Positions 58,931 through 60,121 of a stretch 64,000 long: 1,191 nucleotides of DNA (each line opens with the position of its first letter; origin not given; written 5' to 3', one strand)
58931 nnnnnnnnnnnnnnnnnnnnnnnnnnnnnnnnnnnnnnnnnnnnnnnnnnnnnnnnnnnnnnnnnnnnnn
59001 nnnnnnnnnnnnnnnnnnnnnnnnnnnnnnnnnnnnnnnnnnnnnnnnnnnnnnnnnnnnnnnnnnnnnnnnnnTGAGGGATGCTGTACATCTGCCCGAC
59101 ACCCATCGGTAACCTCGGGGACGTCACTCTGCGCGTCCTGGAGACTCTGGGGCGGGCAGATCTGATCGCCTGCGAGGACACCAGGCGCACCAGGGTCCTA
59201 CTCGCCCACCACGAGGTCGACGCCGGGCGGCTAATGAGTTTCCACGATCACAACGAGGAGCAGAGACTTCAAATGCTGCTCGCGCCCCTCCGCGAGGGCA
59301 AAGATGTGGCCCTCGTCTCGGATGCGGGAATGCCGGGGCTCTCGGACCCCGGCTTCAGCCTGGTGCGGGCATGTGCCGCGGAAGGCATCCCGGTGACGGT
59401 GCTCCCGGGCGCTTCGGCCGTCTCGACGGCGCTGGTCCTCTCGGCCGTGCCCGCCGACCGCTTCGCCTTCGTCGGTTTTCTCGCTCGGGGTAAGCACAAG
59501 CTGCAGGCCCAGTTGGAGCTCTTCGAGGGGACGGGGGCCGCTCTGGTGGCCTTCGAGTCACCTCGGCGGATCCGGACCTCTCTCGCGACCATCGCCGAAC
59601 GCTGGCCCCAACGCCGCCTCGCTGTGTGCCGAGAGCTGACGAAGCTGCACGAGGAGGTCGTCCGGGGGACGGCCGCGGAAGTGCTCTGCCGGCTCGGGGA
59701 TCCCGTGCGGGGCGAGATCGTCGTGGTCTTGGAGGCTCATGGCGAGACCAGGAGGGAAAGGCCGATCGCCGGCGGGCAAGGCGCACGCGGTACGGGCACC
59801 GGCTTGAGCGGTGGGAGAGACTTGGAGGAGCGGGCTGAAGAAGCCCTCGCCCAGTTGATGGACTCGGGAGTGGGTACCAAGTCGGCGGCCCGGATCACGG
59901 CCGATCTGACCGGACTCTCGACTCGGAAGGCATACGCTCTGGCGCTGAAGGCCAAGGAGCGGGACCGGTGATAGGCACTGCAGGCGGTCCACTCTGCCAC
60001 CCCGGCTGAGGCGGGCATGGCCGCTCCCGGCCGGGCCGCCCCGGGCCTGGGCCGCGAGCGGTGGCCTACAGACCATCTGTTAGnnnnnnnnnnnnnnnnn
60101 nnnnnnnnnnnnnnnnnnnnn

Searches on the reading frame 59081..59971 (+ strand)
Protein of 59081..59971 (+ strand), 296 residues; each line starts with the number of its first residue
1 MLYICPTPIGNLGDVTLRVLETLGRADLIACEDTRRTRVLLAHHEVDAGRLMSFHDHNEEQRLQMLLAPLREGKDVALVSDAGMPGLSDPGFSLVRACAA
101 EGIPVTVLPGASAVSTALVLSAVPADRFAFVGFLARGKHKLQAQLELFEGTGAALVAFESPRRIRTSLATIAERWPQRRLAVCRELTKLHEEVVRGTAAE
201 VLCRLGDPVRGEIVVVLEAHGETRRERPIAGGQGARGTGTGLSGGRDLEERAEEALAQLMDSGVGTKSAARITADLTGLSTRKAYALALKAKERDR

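Call 19: search_protein_families(library=pfam, proteins=[window:59081-59971:+], max_evalue=0.001)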
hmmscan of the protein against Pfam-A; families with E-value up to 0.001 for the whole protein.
window:59081-59971:+ (296 aa): 2 families
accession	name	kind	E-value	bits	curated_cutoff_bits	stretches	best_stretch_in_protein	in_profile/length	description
PF00590.25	TP_methylase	-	9.3e-35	120.9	27.8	1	1-201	1-211/212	Tetrapyrrole (Corrin/Porphyrin) Methylases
PF23016.2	RsmI_C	-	1.1e-05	25.6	27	1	248-292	3-46/46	RsmI C-terminal HTH domain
